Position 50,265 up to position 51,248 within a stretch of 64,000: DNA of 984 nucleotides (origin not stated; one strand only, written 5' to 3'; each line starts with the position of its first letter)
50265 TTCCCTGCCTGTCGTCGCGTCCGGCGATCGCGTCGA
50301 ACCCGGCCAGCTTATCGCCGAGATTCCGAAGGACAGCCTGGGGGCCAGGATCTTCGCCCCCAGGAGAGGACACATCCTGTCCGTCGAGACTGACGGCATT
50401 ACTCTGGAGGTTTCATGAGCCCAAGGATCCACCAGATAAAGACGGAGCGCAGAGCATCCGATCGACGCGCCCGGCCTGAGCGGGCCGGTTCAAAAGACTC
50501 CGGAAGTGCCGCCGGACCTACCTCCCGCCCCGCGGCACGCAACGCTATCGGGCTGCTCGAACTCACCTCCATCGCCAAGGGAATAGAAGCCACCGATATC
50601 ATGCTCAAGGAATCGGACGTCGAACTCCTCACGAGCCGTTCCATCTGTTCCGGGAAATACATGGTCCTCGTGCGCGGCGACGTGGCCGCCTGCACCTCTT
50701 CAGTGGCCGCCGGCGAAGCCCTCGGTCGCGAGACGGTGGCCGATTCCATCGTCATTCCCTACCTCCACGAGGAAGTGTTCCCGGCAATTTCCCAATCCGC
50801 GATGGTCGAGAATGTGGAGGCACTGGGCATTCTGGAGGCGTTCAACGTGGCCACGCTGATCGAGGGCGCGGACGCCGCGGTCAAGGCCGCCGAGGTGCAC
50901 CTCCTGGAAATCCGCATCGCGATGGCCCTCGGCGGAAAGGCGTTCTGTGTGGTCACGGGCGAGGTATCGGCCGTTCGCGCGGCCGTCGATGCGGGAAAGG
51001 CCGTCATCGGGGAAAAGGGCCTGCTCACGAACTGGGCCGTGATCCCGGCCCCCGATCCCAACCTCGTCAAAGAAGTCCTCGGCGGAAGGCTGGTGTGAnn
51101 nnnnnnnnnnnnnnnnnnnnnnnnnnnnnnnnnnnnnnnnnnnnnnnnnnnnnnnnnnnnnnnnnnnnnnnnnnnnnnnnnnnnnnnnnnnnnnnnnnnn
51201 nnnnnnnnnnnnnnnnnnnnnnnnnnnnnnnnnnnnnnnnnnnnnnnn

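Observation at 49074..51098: Orphan pduS-pduT electron-relay module, with no other microcompartment genes in the window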

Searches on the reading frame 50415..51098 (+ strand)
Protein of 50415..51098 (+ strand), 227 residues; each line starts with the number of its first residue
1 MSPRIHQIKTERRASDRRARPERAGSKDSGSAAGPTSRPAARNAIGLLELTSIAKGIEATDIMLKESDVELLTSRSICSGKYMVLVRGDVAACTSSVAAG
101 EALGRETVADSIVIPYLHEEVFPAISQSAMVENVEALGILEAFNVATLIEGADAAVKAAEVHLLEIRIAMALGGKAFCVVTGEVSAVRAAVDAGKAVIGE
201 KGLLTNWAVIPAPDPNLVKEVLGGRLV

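Call 3: search_protein_families(library=pfam, proteins=[window:50415-51098:+], max_evalue=0.01)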
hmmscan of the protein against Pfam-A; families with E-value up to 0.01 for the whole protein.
window:50415-51098:+ (227 aa): 1 family
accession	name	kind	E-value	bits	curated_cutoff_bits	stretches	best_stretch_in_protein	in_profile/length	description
PF00936.24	BMC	-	3.9e-44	148.9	24.5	2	44-115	1-73/75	BMC domain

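Call 4: search_protein_families(library=ncbifam, proteins=[window:50415-51098:+], max_evalue=0.01)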
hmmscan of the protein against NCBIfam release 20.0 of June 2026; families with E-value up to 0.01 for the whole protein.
window:50415-51098:+ (227 aa): 7 families
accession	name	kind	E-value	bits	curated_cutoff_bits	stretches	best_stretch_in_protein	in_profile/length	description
TIGR02526.1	eut_PduT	equivalog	2.4e-38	131.7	250.3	1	42-220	2-181/182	ethanolamine utilization microcompartment shell protein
NF012018.0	PRK15474.1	equivalog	1.4e-22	79.8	133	2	134-217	1-82/97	ethanolamine utilization microcompartment protein EutM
NF012010.0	PRK15466.1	equivalog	6.3e-19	68.6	218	2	43-107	3-67/166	ethanolamine utilization microcompartment protein EutK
NF053791.1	BMC_CsoS1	equivalog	2.7e-17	62.8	166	2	44-116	8-79/93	alpha-carboxysome major shell protein CsoS1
NF053792.1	beta_CO2some_O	equivalog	1.4e-16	60.6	270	2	135-217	7-87/205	beta-carboxysome assembly protein CcmO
TIGR04502.1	microcomp_EutL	equivalog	0.0042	16.6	300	0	125-197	132-203/214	ethanolamine utilization microcompartment protein EutL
NF003960.0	PRK05454.2-3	equivalog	0.0059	15.1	829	1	82-162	128-208/659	glucans biosynthesis glucosyltransferase MdoH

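Call 7: find_homologous_proteins(query=window:50415-51098:+, max_evalue=1e-10)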
Query window:50415-51098:+ (227 aa): 4149 proteins with E <= 1e-10 among 8000 candidates; the best 120 are listed.
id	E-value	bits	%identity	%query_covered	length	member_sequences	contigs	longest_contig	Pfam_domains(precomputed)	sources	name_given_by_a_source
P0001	1.6e-135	468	100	100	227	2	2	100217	PF00936.25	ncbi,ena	-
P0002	1.3e-118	413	90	100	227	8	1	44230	PF00936.25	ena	-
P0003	6.0e-98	345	73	100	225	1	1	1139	PF00936.25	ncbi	-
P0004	4.7e-95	336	75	100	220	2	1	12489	PF00936.25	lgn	-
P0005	6.2e-95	335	74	100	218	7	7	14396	PF00936.25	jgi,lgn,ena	jgi:microcompartment protein CcmL/EutN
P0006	9.9e-95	334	79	92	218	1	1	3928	PF00936.25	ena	-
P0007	2.8e-94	333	86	83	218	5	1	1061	PF00936.25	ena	-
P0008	2.9e-94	333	75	100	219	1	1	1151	PF00936.25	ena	-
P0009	1.4e-93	331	82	85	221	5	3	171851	PF00936.25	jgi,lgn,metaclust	jgi:microcompartment protein CcmL/EutN|metaclust:\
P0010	1.0e-92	328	70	100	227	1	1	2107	PF00936.25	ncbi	-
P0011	4.5e-92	326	69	100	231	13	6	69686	PF00936.25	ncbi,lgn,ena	-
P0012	5.3e-92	326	74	100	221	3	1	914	PF00936.25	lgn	-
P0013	6.7e-92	325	82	85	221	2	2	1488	PF00936.25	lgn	-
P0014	1.2e-91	324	80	86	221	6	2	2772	PF00936.25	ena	-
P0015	2.1e-91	324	75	100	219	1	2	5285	PF00936.25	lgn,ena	-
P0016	3.2e-91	323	73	100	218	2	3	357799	PF00936.25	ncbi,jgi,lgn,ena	ncbi:MAG: BMC domain-containing protein [Acidobacteriota bacterium]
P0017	4.2e-91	323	69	100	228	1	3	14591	PF00936.25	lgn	-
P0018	1.1e-90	321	72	100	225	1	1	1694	PF00936.25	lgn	-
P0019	2.0e-90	320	70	100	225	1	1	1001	PF00936.25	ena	-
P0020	4.5e-90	319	75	93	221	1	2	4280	PF00936.25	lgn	-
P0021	8.1e-90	318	79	89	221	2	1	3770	PF00936.25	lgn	-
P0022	1.2e-89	318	83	82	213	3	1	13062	PF00936.25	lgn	-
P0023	3.5e-89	316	69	100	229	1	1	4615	PF00936.25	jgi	jgi:microcompartment protein CcmL/EutN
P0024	5.1e-89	316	72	100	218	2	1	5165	PF00936.25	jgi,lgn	jgi:microcompartment protein CcmL/EutN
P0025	5.6e-89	316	73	100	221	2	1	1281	PF00936.25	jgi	-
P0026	1.7e-88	314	81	82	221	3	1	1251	PF00936.25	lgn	-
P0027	6.3e-88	312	81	82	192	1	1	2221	PF00936.25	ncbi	-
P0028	7.0e-88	312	67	100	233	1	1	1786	PF00936.25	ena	-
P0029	1.1e-87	311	80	84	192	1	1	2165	PF00936.25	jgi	-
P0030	1.3e-87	311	67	100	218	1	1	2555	PF00936.25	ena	-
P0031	3.5e-87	310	80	83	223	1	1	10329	PF00936.25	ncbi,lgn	-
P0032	4.0e-87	310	65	100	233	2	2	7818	PF00936.25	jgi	jgi:microcompartment protein CcmL/EutN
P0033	4.6e-87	309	70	100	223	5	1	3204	PF00936.25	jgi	jgi:microcompartment protein CcmL/EutN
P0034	1.5e-86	308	80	81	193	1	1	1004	PF00936.25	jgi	jgi:microcompartment protein CcmL/EutN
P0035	1.8e-86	308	72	100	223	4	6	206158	PF00936.25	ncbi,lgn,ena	-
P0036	2.0e-86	307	70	100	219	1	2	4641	PF00936.25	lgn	-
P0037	3.6e-86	307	65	100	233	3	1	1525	PF00936.25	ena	-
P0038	1.0e-85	305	78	82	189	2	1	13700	PF00936.25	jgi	jgi:microcompartment protein CcmL/EutN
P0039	4.0e-85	303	82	81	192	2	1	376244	PF00936.25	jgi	-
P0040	7.1e-85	302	78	82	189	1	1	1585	PF00936.25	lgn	-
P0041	1.1e-84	302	79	82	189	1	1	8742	PF00936.25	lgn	-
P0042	1.4e-84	301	68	100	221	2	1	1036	PF00936.25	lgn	-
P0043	1.5e-84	301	66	100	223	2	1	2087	PF00936.25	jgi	jgi:microcompartment protein CcmL/EutN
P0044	1.1e-83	298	79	82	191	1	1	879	PF00936.25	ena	-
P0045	2.7e-83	297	78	82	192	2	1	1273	PF00936.25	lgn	-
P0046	8.2e-83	296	79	82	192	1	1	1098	PF00936.25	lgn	-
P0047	2.6e-82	294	77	82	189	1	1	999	PF00936.25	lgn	-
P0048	5.0e-82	293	66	100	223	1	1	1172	PF00936.25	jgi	-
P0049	8.9e-82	292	78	81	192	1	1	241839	PF00936.25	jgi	-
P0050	3.6e-81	290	65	100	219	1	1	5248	PF00936.25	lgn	-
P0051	1.8e-80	288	77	82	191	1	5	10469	PF00936.25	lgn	-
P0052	3.5e-80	287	77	81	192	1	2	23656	PF00936.25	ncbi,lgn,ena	-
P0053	4.0e-80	287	73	83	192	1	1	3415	PF00936.25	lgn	-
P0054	4.2e-80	287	75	83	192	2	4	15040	PF00936.25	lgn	-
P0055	4.9e-80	287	82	75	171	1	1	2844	PF00936.25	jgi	-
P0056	5.3e-80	286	67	100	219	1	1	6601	PF00936.25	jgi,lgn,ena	-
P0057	1.7e-79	285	76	82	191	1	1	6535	PF00936.25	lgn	-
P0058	2.0e-79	284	72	82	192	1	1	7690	PF00936.25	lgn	-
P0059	1.3e-78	282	73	83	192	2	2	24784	PF00936.25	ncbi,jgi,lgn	-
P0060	1.9e-78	281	74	84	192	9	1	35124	PF00936.25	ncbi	-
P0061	4.6e-78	280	72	82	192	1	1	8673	PF00936.25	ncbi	-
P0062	4.6e-78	280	76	81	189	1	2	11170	PF00936.25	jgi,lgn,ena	-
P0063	4.8e-78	280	77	81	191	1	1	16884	PF00936.25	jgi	jgi:microcompartment protein CcmL/EutN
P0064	6.7e-78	280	73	83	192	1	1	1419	PF00936.25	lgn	-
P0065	8.9e-78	279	73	83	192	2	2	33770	PF00936.25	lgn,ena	-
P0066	1.1e-77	279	75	81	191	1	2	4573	PF00936.25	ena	-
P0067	1.4e-77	278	73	82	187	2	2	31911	PF00936.25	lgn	-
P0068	2.2e-77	278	73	82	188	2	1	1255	PF00936.25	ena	-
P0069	4.6e-77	277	72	82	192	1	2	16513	PF00936.25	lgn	-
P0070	5.2e-77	277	72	83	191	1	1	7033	PF00936.25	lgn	-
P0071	7.6e-77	276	70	83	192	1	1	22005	PF00936.25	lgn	-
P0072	1.5e-76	275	73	84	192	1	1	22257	PF00936.25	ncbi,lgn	-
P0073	2.1e-76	275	70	83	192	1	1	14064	PF00936.25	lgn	-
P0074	3.4e-76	274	76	81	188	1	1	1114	PF00936.25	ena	-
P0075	7.1e-76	273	71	83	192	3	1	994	PF00936.25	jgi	-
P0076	6.2e-75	270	70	82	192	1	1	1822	PF00936.25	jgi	-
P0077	8.1e-75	269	70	82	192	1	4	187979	PF00936.25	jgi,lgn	jgi:microcompartment protein CcmL/EutN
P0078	9.4e-75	269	70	82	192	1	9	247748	PF00936.25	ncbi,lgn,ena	-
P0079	1.0e-74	269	74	81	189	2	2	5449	PF00936.25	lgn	-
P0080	1.3e-74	269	70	82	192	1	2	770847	PF00936.25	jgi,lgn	jgi:microcompartment protein CcmL/EutN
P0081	3.9e-74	267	70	82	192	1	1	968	PF00936.25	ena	-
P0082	4.0e-74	267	70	82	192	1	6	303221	PF00936.25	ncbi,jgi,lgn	jgi:microcompartment protein CcmL/EutN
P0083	4.1e-74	267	72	81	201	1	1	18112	PF00936.25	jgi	jgi:microcompartment protein CcmL/EutN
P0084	5.1e-74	267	71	81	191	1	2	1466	PF00936.25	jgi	-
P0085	9.4e-74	266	69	82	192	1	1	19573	PF00936.25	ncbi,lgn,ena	-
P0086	9.0e-71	256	70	81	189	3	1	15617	PF00936.25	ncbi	-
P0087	1.1e-70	256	70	81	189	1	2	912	PF00936.25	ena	-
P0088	1.9e-69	252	68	81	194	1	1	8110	PF00936.25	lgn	-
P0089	3.9e-69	251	69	82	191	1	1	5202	PF00936.25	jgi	-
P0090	2.4e-64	235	64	80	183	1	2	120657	PF00936.25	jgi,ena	jgi:microcompartment protein CcmL/EutN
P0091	2.6e-64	235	66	80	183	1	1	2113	PF00936.25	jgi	jgi:microcompartment protein CcmL/EutN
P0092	3.3e-64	235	66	81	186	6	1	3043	PF00936.25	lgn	-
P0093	3.4e-64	235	66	80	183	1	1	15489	PF00936.25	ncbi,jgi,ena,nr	ncbi:MAG TPA: BMC domain-containing protein [Bryobacteraceae bacterium]|nr:BMC domain-containing pro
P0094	4.5e-64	234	64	80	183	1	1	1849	PF00936.25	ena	-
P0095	5.6e-64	234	65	80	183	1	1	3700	PF00936.25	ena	-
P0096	9.9e-64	233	63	80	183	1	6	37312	PF00936.25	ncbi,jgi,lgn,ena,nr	ncbi:MAG: BMC domain-containing protein [Acidobacteria bacterium]|nr:BMC domain-containing protein [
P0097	1.0e-63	233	64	80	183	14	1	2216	PF00936.25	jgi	jgi:microcompartment protein CcmL/EutN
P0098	1.1e-63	233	65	80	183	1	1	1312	PF00936.25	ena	-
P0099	1.3e-63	233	64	80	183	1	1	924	PF00936.25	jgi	jgi:microcompartment protein CcmL/EutN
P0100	1.9e-63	232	65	80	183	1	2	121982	PF00936.25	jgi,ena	jgi:microcompartment protein CcmL/EutN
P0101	2.8e-63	232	66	80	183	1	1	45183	PF00936.25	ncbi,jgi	jgi:microcompartment protein CcmL/EutN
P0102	3.4e-63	232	64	80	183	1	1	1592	PF00936.25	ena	-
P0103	3.4e-63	232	65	80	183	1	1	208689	PF00936.25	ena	-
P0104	3.4e-63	232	64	80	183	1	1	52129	PF00936.25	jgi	jgi:microcompartment protein CcmL/EutN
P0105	3.9e-63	231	64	80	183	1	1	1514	PF00936.25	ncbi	-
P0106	4.0e-63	231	64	80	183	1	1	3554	PF00936.25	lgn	-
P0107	4.4e-63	231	64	80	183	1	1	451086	PF00936.25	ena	-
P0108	5.0e-63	231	65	80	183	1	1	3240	PF00936.25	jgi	jgi:microcompartment protein CcmL/EutN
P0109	5.1e-63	231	65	80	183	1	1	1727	PF00936.25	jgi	jgi:microcompartment protein CcmL/EutN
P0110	5.6e-63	231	63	80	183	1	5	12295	PF00936.25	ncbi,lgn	-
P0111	5.8e-63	231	65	80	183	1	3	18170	PF00936.25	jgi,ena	-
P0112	5.9e-63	231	66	80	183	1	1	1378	PF00936.25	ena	-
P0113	6.0e-63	231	77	64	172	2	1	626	PF00936.25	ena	-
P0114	6.1e-63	231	65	80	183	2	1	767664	PF00936.25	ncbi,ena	-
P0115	6.1e-63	231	64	80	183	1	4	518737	PF00936.25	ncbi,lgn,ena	-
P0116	6.1e-63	231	64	80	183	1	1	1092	PF00936.25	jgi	jgi:bacterial microcompartment shell protein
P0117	6.2e-63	231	65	80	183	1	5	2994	PF00936.25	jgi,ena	jgi:microcompartment protein CcmL/EutN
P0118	6.3e-63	231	64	80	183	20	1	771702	PF00936.25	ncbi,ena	-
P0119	6.9e-63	231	64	80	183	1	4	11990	PF00936.25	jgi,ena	-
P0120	7.0e-63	231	66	80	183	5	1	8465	PF00936.25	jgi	jgi:microcompartment protein CcmL/EutN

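Call 13: find_encoding_contigs(protein=P0001, flank=10000, max_places=4)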
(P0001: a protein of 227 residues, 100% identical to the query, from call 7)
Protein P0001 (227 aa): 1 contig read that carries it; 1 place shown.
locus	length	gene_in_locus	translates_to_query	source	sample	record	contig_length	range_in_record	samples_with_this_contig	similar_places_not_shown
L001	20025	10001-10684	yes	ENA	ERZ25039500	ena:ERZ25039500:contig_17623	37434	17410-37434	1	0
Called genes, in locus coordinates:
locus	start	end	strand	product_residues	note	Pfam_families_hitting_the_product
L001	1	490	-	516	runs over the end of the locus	PF20154:LNT_N, PF00795:CN_hydrolase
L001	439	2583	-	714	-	PF17191:RecG_wedge, PF01336:tRNA_anti-codon (weak), PF00270:DEAD, PF04851:ResIII, PF00271:Helicase_C, PF19833:RecG_dom3_C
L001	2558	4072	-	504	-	PF00501:AMP-binding, PF23562:AMP-binding_C_3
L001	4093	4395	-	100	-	PF00501:AMP-binding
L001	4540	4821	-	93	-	-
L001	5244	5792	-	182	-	-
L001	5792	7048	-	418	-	-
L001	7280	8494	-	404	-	PF01225:Mur_ligase, PF08245:Mur_ligase_M, PF02875:Mur_ligase_C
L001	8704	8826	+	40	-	-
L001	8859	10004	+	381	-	PF01512:Complex1_51K, PF13183:Fer4_8 (faint), PF13534:Fer4_17, PF13375:RnfC_N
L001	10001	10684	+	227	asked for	PF00936:BMC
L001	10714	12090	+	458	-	PF04052:TolB_N, PF14583:Pectate_lyase22 (faint), PF26549:Tricorn_N, PF26549:Tricorn_N, PF07676:PD40, PF26550:Tricorn_2nd, PF26549:Tricorn_N, PF07676:PD40, +3 more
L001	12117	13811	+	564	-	PF02463:SMC_N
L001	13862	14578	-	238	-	PF07238:PilZ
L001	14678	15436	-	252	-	PF00902:TatC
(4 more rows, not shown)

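Call 17: find_related_loci(query=A1, collection=genome_contigs, flank=10000)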
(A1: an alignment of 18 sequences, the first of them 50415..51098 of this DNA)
Query A1 (227 aa) in genome_contigs; peptide patterns used: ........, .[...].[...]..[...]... (x = any residue, [..] = any of these).
599 stretches matched a pattern (row limit reached: there are more); 580 encode a relative of the query (tblastn E <= 1e-3); the best 80 are kept; 80 distinct loci.
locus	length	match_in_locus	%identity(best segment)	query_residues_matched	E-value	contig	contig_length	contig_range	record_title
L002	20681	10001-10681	91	1-227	9e-131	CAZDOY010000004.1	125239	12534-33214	MAG TPA_asm: uncultured Thermoanaerobaculia bacterium isolate binchicken_co151_514 genome assembly, contig: NODE_123_len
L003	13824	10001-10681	82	1-227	3e-115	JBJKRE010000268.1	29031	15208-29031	MAG: Acidobacteriota bacterium isolate Bin_51 S1Ck127_3753830_flag_1_multi_7.0000_len_29031, whole genome shotgun sequen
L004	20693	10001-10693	70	1-227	9e-101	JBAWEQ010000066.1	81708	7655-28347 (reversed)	MAG: Acidobacteriota bacterium isolate MFD02204_ilm_asm_bin14 k127_97886, whole genome shotgun sequence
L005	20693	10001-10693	69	1-227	4e-100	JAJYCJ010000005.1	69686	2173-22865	MAG: Acidobacteria bacterium isolate BP9.bin43 NODE_553_length_69686_cov_6.375034, whole genome shotgun sequence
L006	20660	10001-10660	75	1-227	4e-95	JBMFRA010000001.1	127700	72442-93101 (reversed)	MAG: Acidobacteriota bacterium isolate KM4344-29 NODE_83_length_127700_cov_8.905950, whole genome shotgun sequence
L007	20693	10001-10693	69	1-227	2e-93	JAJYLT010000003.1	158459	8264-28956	MAG: Acidobacteria bacterium isolate DBS2-1.bin89 NODE_138_length_158459_cov_9.856618, whole genome shotgun sequence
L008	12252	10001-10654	74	1-227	1e-92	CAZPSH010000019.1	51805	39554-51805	MAG TPA_asm: uncultured Thermoanaerobaculia bacterium isolate binchicken_co220_43 genome assembly, contig: NODE_299_leng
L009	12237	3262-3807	86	39-220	2e-92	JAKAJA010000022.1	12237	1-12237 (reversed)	MAG: Acidobacteria bacterium isolate WY3.bin59 NODE_9395_length_12237_cov_1.231874, whole genome shotgun sequence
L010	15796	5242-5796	77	42-226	2e-88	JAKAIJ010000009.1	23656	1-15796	MAG: Acidobacteria bacterium isolate WY3.bin21 NODE_3380_length_23656_cov_1.177526, whole genome shotgun sequence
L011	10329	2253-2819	80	39-227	2e-85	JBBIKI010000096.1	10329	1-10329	MAG: Acidobacteriota bacterium isolate STS170223_bin_182 NODE_7183_length_10329_cov_9.753650, whole genome shotgun seque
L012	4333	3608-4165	81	42-227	4e-85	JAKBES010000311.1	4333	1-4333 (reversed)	MAG: Acidobacteria bacterium isolate BP8.bin17 NODE_42973_length_4333_cov_2.172848, whole genome shotgun sequence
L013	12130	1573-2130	69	42-227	6e-84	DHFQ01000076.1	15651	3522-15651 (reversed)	MAG TPA_asm: Candidatus Aminicenantes bacterium UBA4820 UBA4820_contig_16162, whole genome shotgun sequence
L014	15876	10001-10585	72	33-227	2e-75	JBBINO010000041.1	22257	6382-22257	MAG: Acidobacteriota bacterium isolate QNF170220_bin_258 NODE_2654_length_22257_cov_26.047338, whole genome shotgun sequ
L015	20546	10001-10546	63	41-222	1e-70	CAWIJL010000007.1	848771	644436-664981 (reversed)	MAG: uncultured Solibacteraceae bacterium isolate MFD04944.bin.3.213 genome assembly, contig: contig_27538, whole genome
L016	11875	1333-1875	63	42-222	6e-70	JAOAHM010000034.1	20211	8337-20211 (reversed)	MAG: Ignavibacteria bacterium isolate SKW60 k141_465481, whole genome shotgun sequence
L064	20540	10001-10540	61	43-222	3e-65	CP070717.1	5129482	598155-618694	MAG: Acidobacteriota bacterium isolate bin48 chromosome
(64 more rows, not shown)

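Call 21: search_solved_structures(query=window:50415-51098:+, max_evalue=0.00001, show_alignments=2)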
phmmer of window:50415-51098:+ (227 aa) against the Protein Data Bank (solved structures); distinct sequences matched with E-value up to 0.00001: 53.
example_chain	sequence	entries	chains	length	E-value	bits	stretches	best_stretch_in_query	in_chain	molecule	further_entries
3nwg_A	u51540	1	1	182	4e-46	161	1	42-217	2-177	Microcompartments protein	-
3pac_A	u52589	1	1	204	4e-44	154.5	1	42-222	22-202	Shell protein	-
3n79_A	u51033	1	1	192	3.3e-39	138.4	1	43-222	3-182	PduT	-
8t6n_A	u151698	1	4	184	1.1e-37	133.5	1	43-221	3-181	T33-27.1 : B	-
4nwn_A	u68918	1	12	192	1.9e-37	132.7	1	43-222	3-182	Uncharacterized protein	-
3vcd_A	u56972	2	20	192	7e-36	127.6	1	43-222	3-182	Propanediol utilization polyhedral body protein PduT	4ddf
6fdb_A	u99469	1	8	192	4.6e-33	118.4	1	43-222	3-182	Propanediol utilization protein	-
5dii_A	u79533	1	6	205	9.9e-29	104.2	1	33-200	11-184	Microcompartments protein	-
5dih_A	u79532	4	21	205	2.7e-27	99.6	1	33-200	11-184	Microcompartments protein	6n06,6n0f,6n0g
8ui2_A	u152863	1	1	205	7.4e-23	85.1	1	40-215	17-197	T33-ml28-redesigned-tandem-BMC-T-fold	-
8uf0_B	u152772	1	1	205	1.1e-17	68.1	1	41-203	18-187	T33-ml23-redesigned-tandem-BMC-T-fold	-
8ukm_A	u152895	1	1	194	1.9e-17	67.4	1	41-218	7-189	T33-ml30-redesigned-tandem-BMC-T-fold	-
8un1_B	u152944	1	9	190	2.4e-17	67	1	42-203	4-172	T33-ml23-redesigned-tandem-BMC-T-fold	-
6ner_A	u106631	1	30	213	1.3e-16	64.6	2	131-218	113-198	BMC-H tandem fusion protein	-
3mpw_G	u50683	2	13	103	1e-09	42.1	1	134-217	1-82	Ethanolamine utilization protein eutM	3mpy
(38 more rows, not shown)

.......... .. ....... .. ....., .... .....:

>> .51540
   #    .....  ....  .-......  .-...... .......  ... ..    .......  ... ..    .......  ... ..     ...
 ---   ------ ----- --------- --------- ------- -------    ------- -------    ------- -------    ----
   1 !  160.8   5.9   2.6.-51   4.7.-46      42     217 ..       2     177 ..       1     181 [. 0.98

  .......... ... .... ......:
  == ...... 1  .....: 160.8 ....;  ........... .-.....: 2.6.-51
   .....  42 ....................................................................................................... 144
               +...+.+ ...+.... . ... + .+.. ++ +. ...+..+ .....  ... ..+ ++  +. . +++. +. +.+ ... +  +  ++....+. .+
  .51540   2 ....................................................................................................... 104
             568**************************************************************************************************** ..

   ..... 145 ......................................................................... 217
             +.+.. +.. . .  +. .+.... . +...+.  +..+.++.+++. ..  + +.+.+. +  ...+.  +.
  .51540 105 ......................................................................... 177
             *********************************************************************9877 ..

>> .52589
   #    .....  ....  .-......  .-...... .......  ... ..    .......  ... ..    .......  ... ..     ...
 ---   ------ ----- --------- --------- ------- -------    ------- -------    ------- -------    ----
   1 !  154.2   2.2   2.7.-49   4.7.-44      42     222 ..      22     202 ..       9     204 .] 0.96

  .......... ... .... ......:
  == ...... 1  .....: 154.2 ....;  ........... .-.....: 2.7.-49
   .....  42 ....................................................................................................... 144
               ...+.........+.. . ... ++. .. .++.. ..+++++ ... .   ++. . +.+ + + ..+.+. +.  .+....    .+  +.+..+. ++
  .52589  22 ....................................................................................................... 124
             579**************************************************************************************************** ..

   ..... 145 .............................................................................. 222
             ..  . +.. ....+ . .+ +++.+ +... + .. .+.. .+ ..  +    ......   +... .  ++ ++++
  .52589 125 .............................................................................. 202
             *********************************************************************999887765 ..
